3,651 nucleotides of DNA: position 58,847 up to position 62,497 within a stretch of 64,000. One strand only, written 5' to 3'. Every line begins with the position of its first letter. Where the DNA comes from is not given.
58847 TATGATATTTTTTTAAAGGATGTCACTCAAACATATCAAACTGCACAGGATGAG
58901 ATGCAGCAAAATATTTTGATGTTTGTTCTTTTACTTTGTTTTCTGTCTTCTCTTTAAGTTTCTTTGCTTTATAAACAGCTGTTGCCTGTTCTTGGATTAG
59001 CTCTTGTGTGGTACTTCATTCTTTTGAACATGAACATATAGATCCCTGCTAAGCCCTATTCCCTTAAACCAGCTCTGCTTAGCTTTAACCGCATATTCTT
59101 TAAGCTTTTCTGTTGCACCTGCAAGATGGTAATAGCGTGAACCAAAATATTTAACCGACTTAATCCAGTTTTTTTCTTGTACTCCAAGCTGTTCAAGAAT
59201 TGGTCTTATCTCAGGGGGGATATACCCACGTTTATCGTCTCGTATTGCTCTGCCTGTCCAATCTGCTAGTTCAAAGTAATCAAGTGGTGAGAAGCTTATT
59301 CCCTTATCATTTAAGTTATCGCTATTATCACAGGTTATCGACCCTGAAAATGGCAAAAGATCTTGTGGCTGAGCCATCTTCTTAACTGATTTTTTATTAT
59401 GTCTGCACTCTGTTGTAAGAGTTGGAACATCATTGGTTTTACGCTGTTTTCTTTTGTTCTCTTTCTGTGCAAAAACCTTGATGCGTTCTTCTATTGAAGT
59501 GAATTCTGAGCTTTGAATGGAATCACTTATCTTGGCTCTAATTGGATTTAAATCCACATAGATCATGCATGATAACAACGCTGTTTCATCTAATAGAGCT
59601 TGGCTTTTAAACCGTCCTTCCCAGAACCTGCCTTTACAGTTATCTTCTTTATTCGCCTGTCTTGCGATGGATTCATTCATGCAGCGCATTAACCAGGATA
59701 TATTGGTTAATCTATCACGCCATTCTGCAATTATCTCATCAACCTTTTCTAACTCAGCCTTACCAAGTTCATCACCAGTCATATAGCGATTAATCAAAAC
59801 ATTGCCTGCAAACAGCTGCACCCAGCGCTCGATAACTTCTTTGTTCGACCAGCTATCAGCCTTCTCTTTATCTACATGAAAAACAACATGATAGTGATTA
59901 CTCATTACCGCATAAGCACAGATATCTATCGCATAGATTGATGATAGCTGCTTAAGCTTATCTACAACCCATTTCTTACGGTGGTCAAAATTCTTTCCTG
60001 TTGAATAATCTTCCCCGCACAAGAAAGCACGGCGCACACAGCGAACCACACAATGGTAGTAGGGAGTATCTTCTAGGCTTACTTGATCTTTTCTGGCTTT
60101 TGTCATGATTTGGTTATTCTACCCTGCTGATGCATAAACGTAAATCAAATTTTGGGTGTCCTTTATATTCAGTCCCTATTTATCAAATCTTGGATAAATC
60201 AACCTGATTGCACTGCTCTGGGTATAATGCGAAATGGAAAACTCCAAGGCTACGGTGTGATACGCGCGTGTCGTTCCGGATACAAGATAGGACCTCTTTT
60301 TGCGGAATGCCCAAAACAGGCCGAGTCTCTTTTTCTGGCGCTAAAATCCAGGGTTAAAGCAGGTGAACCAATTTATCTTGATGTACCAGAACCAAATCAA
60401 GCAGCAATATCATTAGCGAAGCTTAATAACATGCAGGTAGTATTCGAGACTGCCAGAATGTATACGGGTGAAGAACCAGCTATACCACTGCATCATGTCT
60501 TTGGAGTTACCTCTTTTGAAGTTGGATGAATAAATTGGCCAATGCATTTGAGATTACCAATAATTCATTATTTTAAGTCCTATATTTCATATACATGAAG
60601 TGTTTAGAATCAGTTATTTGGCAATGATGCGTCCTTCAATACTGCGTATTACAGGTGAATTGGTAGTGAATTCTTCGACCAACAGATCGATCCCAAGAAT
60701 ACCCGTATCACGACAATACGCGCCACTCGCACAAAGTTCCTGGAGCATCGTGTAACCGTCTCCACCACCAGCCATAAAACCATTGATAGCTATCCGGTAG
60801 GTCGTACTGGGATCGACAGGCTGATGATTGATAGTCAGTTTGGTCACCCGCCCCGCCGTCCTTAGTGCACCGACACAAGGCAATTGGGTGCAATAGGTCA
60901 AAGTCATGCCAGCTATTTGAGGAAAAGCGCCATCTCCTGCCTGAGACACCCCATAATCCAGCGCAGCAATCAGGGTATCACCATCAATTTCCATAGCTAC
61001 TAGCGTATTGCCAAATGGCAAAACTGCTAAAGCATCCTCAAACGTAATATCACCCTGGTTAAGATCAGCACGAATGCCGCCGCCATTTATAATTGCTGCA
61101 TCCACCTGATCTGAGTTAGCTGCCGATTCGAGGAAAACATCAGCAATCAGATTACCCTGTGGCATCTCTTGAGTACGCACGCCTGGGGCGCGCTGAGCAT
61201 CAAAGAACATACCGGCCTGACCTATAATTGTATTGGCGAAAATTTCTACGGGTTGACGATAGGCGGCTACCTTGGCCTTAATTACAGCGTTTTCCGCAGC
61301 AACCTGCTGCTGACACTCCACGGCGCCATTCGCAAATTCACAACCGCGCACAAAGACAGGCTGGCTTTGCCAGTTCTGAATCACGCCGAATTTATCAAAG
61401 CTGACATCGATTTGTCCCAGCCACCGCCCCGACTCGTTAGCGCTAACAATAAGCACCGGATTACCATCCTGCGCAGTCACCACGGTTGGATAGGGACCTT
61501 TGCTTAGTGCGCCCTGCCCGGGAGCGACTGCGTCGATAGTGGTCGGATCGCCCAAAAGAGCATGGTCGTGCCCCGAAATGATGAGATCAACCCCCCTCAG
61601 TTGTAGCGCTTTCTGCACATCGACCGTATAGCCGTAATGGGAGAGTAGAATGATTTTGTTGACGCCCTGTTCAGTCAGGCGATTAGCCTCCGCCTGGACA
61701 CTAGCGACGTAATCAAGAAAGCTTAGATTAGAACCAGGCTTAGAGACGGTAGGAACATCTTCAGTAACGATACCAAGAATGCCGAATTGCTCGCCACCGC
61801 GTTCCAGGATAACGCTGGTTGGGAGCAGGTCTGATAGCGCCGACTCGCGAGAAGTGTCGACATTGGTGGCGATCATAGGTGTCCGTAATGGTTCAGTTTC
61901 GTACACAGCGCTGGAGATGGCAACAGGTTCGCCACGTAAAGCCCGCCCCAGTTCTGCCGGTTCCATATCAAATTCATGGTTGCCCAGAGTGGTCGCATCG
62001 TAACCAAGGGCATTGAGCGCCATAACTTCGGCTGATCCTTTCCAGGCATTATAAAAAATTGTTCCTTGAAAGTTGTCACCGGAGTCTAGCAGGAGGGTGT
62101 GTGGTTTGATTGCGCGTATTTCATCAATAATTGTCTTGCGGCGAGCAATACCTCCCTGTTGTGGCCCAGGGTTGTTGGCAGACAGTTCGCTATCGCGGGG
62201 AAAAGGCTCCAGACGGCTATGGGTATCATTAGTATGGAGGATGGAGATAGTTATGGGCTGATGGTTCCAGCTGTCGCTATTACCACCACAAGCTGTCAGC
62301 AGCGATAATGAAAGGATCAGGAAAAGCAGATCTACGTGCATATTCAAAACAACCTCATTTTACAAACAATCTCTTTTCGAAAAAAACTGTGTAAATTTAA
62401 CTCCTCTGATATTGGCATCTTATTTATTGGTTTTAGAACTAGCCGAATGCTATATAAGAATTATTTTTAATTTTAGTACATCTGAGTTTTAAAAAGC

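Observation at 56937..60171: Mobile 3.2-kb cassette carrying a candidate RiPP system: Cys-rich precursor peptide + radical SAM/SPASM maturase + HUH transposase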

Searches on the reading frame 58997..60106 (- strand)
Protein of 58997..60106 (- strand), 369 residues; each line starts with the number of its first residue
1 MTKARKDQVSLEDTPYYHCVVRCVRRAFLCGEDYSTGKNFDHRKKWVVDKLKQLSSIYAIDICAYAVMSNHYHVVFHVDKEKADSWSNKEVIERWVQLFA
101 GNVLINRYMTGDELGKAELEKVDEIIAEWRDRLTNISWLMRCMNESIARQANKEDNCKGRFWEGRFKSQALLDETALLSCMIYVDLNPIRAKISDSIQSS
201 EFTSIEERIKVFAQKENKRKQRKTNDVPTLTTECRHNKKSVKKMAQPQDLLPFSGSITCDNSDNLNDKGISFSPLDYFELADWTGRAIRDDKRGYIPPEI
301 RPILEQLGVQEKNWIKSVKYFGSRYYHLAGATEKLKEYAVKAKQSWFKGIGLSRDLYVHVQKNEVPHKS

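Call 3: search_protein_families(library=ncbifam, proteins=[window:58997-60106:-], max_evalue=0.01)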
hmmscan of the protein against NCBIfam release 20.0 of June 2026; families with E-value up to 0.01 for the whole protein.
window:58997-60106:- (369 aa): 2 families
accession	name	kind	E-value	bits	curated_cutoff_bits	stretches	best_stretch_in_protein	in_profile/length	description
NF047646.1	REP_Tyr_transpos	equivalog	2.4e-11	43.7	80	1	134-198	70-141/146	REP-associated tyrosine transposase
NF053880.1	SprCtKinCotIBac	equivalog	0.00079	18.5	550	0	4-49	182-229/328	spore coat kinase CotI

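Call 4: search_protein_families(library=pfam, proteins=[window:58997-60106:-], max_evalue=0.01)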
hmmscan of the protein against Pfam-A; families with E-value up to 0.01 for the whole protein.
window:58997-60106:- (369 aa): 1 family
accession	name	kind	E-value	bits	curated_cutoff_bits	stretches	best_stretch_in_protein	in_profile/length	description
PF01797.21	Y1_Tnp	-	0.00082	19.9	23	0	16-81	6-62/121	Transposase IS200 like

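Call 13: list_cluster_members(proteins=[P0001, P0121, window:58997-60106:-])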
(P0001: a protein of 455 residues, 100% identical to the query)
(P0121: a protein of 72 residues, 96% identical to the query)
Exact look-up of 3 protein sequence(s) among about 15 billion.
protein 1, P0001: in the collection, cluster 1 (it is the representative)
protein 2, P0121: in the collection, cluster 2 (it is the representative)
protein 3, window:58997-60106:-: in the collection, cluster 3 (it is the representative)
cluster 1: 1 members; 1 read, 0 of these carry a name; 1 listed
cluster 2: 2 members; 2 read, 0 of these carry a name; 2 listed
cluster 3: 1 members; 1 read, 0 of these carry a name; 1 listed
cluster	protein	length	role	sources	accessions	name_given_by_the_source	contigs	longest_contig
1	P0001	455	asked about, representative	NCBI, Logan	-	-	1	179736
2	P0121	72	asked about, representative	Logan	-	-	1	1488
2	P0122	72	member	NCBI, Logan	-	-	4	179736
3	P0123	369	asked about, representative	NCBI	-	-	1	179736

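Call 22: search_solved_structures(query=window:58997-60106:-, max_evalue=1, show_alignments=2)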
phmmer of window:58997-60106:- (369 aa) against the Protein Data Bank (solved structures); distinct sequences matched with E-value up to 1: 0.

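Call 28: find_homologous_proteins(query=window:58997-60106:-, max_evalue=0.00001)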
Query window:58997-60106:- (369 aa): 8000 proteins with E <= 0.00001 among 8000 candidates; the best 120 are listed.
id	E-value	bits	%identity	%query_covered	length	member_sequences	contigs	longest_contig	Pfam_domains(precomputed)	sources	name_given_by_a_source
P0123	3.7e-252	854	100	100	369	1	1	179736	-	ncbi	-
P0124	4.8e-214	728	86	98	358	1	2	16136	-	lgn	-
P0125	1.7e-191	654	76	97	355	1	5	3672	-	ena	-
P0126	1.2e-189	648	77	97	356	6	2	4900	-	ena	-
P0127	1.0e-187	642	75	97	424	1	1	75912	-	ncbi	-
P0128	2.9e-187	640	74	97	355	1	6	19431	-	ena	-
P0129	9.0e-187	639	76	98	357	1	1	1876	-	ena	-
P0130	1.3e-186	638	76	97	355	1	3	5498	-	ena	-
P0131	3.3e-185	633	73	99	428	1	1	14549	-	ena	-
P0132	8.4e-185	632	74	97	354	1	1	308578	-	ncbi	-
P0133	8.8e-172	589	70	97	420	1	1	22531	-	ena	-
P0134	1.7e-167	575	74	89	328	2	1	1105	-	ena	-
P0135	8.5e-167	573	78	85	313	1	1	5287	-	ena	-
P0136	6.3e-159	547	67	99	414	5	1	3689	-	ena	-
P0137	1.3e-145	503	42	97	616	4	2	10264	PF01797.22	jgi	-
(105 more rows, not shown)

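Call 29: find_encoding_contigs(protein=P0124, flank=5000, max_places=3)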
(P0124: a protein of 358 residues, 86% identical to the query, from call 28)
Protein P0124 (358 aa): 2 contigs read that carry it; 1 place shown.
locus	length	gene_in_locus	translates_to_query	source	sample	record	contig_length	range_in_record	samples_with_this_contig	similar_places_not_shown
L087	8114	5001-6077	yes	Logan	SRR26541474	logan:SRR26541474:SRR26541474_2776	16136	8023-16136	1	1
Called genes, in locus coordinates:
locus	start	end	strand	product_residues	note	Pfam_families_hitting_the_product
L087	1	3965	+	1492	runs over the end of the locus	PF25023:TEN_YD-shell, PF05593:RHS_repeat (weak), PF25023:TEN_YD-shell, PF03527:RHS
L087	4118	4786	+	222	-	PF08238:Sel1 (weak)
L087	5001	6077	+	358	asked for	-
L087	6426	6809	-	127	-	PF00583:Acetyltransf_1, PF13508:Acetyltransf_7, PF13673:Acetyltransf_10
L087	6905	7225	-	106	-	PF08681:TacA1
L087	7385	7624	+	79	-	PF02604:PhdYeFM_antitox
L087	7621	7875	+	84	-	PF06769:YoeB_toxin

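Call 30: find_encoding_contigs(protein=P0132, flank=5000, max_places=2)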
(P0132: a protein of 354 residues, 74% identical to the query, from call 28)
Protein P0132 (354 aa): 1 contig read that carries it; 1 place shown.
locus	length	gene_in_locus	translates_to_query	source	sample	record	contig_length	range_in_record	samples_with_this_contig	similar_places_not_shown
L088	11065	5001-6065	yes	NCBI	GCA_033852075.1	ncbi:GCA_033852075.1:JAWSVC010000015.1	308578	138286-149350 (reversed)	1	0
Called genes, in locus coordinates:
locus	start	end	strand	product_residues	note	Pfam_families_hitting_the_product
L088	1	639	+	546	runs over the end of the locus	PF00437:T2SSE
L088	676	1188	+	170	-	-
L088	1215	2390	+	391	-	PF00482:T2SSF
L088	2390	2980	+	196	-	PF07963:N_methyl (weak)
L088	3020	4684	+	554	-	-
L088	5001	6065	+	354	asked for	-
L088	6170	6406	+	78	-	-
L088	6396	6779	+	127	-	PF01850:PIN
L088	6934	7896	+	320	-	PF00437:T2SSE, PF00004:AAA (weak)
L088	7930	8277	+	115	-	PF07238:PilZ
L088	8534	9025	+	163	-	PF01464:SLT (weak)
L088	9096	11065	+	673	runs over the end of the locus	PF00069:Pkinase, PF07714:PK_Tyr_Ser-Thr, PF08308:PEGA, PF03781:FGE-sulfatase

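Call 67: find_encoding_contigs(protein=P0128, flank=2500, max_places=5)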
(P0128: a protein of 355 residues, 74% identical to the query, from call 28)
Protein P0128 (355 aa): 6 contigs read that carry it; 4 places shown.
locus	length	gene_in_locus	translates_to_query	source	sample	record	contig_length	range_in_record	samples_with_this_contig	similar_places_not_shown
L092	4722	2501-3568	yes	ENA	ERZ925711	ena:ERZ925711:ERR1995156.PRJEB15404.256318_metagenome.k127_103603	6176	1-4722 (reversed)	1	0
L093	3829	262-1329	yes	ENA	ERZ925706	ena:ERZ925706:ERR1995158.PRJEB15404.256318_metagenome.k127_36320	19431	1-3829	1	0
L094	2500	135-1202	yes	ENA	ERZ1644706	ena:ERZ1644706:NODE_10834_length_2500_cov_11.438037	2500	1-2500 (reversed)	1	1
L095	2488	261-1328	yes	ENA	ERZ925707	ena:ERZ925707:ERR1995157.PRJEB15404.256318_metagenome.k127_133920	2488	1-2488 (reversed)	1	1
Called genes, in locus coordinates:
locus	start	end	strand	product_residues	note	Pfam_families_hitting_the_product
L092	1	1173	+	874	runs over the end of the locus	?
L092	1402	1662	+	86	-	-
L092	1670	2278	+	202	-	-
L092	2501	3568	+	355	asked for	-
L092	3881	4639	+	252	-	-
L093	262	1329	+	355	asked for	-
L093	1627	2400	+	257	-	-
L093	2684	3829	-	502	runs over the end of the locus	PF04055:Radical_SAM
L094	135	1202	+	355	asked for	-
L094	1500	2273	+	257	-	-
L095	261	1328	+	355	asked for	-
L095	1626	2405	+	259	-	-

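Call 71: find_related_loci(query=window:58997-60106:-, collection=metagenome_contigs, flank=4000)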
Query window:58997-60106:- (369 aa) in metagenome_contigs; peptide patterns used: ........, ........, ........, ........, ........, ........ (x = any residue, [..] = any of these).
210 stretches matched a pattern; 55 encode a relative of the query (tblastn E <= 1e-3); 55 distinct loci.
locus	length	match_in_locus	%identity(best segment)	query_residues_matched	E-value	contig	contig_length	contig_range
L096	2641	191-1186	54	1-357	7e-134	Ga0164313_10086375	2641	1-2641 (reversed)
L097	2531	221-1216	53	1-357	1e-132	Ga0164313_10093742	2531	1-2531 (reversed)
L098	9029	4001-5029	53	1-357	2e-125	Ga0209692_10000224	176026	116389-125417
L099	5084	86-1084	51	1-358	3e-124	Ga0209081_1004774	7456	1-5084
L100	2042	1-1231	51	1-358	1e-131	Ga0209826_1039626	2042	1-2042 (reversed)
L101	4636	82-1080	51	1-358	2e-124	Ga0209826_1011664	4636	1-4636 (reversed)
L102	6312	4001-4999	51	1-358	4e-123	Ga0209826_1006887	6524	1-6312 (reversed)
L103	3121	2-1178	50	1-358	9e-127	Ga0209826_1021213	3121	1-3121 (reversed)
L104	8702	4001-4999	51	1-358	3e-122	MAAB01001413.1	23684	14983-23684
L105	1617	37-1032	52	1-357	5e-131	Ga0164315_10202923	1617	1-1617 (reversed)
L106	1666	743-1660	53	1-331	8e-130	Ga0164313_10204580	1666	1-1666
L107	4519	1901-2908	51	1-361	1e-121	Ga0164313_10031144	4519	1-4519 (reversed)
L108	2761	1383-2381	49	1-358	2e-125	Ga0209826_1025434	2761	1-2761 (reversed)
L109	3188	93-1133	49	1-363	5e-123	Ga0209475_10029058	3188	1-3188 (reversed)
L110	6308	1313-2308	49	1-357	1e-118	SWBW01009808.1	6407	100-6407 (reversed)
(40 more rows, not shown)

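Call 97: predict_structure(alignment_id=A6)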
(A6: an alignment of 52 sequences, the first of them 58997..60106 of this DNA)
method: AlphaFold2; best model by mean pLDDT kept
length: 369 residues; sequences in the alignment: 52
mean_pLDDT: 86.4   pTM: 0.88
mean pLDDT of the five models: 86.4, 85.8, 75.5, 62.6, 62.3
residues with pLDDT >= 90: 231; 70-90: 79; 50-70: 49; < 50: 10
segments of 3 or more residues with pLDDT < 50: 259-264
pLDDT, mean of each block of 10 residues (from residue 1): 58 92 73 85 94 98 95 96 97 96 94 97 98 94 90 83 77 95 96 90 96 87 62 60 88 73 63 93 93 82 92 93 91 92 86 89 53
secondary structure, 60 per line:
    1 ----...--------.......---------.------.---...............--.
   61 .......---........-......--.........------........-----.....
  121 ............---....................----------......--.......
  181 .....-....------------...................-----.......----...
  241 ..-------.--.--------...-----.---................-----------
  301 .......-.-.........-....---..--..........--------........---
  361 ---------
elements in order: E16-22 H43-57 E60-67 E71-78 H80-85 H88-96 H103-110 H116-132 H136-155 E166-171 H174-185 H187-190 H204-221 H227-233 H238-242 H274-289 H301-307 H311-319 H321-324 H332-341 H350-356

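Call 99: fold_search(model_id=the predicted structure, library=pdb)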
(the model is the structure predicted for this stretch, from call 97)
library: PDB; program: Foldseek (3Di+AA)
matches with E <= 10: 677; with E <= 0.001: 1
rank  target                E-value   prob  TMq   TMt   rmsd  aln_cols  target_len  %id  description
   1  4er8_A                6.2e-04  1.00  0.26  0.54   8.9       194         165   12  Structure of the REP associates tyrosine transposase bound to a REP hairpin (released 2012-08-15)
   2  2vhg_A                7.2e-02  0.41  0.13  0.34  17.1       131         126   15  Crystal Structure of the ISHp608 Transposase in Complex with Right End 31-mer DNA (released 2008-02-19)
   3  7pua_Fg               7.6e-02  0.25  0.13  0.10  14.7       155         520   15  Middle assembly intermediate of the Trypanosoma brucei mitoribosomal small subunit (released 2022-03-02)
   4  2xma_A                9.4e-02  0.77  0.14  0.36  17.5       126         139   13  DEINOCOCCUS RADIODURANS ISDRA2 TRANSPOSASE RIGHT END DNA COMPLEX (released 2010-10-13)
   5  2xma_E                1.0e-01  0.75  0.14  0.35  17.6       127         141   12  DEINOCOCCUS RADIODURANS ISDRA2 TRANSPOSASE RIGHT END DNA COMPLEX (released 2010-10-13)
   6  2xo6_D                1.1e-01  0.72  0.14  0.37  17.9       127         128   12  DEINOCOCCUS RADIODURANS ISDRA2 TRANSPOSASE Y132F MUTANT COMPLEXED WITH LEFT END RECOGNITION AND CLEAVAGE SITE (released 2010-10-13)
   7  2f4f_A                1.1e-01  0.44  0.13  0.34  16.8       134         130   18  Crystal structure of IS200 transposase (released 2005-12-13)
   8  2vhg_B                1.1e-01  0.35  0.13  0.33  17.1       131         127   15  Crystal Structure of the ISHp608 Transposase in Complex with Right End 31-mer DNA (released 2008-02-19)
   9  2xo6_A                1.1e-01  0.41  0.12  0.30  18.4       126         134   15  DEINOCOCCUS RADIODURANS ISDRA2 TRANSPOSASE Y132F MUTANT COMPLEXED WITH LEFT END RECOGNITION AND CLEAVAGE SITE (released 2010-10-13)
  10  2ec2_A                1.2e-01  0.57  0.13  0.35  18.3       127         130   13  Crystal structure of transposase from Sulfolobus tokodaii (released 2007-02-27)
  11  2xqc_D                1.2e-01  0.69  0.14  0.37  18.5       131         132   11  DEINOCOCCUS RADIODURANS ISDRA2 TRANSPOSASE COMPLEXED WITH LEFT END RECOGNITION AND CLEAVAGE SITE AND ZN (released 2010-10-13)
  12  2xm3_A                1.3e-01  0.66  0.13  0.37  17.2       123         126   13  Deinococcus radiodurans ISDra2 Transposase Left end DNA complex (released 2010-10-13)
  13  2xm3_C                1.5e-01  0.60  0.13  0.37  18.2       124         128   11  Deinococcus radiodurans ISDra2 Transposase Left end DNA complex (released 2010-10-13)
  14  2ec2_F                1.6e-01  0.80  0.18  0.45  10.9       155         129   14  Crystal structure of transposase from Sulfolobus tokodaii (released 2007-02-27)
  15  2xma_B                1.6e-01  0.63  0.14  0.37  16.9       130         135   13  DEINOCOCCUS RADIODURANS ISDRA2 TRANSPOSASE RIGHT END DNA COMPLEX (released 2010-10-13)
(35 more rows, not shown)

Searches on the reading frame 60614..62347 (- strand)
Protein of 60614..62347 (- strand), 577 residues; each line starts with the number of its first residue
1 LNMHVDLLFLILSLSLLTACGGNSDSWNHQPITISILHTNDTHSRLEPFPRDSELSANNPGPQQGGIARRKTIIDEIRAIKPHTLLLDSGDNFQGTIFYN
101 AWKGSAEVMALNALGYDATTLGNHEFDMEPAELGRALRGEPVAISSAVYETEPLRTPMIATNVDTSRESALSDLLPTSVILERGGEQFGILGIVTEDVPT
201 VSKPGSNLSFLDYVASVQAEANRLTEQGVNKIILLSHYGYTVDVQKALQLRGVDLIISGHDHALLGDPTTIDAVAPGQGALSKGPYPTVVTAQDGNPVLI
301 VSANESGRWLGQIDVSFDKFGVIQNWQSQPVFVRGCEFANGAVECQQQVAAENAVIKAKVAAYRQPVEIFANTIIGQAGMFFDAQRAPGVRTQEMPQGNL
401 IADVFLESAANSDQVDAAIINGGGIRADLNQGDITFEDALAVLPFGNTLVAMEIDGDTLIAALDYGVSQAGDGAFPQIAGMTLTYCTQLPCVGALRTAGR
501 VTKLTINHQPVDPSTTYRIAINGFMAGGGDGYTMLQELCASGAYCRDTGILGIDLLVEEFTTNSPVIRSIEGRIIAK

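Call 63: search_protein_families(library=pfam, proteins=[window:60614-62347:-], max_evalue=0.00001)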
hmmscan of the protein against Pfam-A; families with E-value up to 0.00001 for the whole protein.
window:60614-62347:- (577 aa): 2 families
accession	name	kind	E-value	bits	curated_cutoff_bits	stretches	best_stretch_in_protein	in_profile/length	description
PF02872.23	5_nucleotid_C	-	4.8e-36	124.7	23.6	1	390-537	17-158/158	5'-nucleotidase, C-terminal domain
PF00149.33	Metallophos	-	6e-13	50.1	21.5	1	35-263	2-190/191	Calcineurin-like phosphoesterase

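Call 90: search_protein_families(library=ncbifam, proteins=[window:60614-62347:-], max_evalue=1e-10)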
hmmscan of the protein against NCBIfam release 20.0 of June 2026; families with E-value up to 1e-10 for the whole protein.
window:60614-62347:- (577 aa): 12 families
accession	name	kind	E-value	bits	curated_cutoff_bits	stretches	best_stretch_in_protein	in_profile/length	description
NF006937.0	PRK09419.1-4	equivalog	7.5e-84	282.1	2554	1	33-561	647-1139/1411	multifunctional 2',3'-cyclic-nucleotide 2'-phosphodiesterase/3'-nucleotidase/5'-nucleotidase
NF006935.0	PRK09419.1-2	equivalog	1.7e-76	257.9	2801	1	33-575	668-1174/1445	multifunctional 2',3'-cyclic-nucleotide 2'-phosphodiesterase/3'-nucleotidase/5'-nucleotidase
TIGR01530.1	nadN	equivalog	4.7e-70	236.7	436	2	34-332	1-281/550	NAD nucleotidase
NF007109.1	PRK09558.1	equivalog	7.2e-48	163.7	600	1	16-564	14-539/550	bifunctional UDP-sugar hydrolase/5'-nucleotidase UshA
NF006934.0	PRK09419.1-1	subfamily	2.9e-42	144.4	1646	2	180-534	751-1066/1174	multifunctional 2',3'-cyclic-nucleotide 2'-phosphodiesterase/3'-nucleotidase/5'-nucleotidase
NF040549.1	Nt5e_LPXTG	exception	1.4e-39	135.9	1050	1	29-129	94-181/731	cell surface ecto-5'-nucleotidase Nt5e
NF047875.1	5nuc_LPXTG_Strp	exception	5.2e-34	117.7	1050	1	346-550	339-544/684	surface-anchored 5'-nucleotidase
NF006936.0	PRK09419.1-3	equivalog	5.3e-34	117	2542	1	33-238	703-904/1212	multifunctional 2',3'-cyclic-nucleotide 2'-phosphodiesterase/3'-nucleotidase/5'-nucleotidase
TIGR04486.1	thiosulf_SoxB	equivalog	7.4e-25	87.2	550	1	63-332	113-346/556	thiosulfohydrolase SoxB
NF006938.0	PRK09420.1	equivalog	2.6e-15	55.9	486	1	27-464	21-460/648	bifunctional 2',3'-cyclic-nucleotide 2'-phosphodiesterase/3'-nucleotidase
TIGR01390.1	CycNucDiestase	equivalog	4e-14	52.1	883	0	34-463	3-437/626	2',3'-cyclic-nucleotide 2'-phosphodiesterase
NF008871.0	PRK11907.1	equivalog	1.2e-11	43.5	1266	1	23-265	105-355/814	bifunctional 2',3'-cyclic-nucleotide 2'-phosphodiesterase/3'-nucleotidase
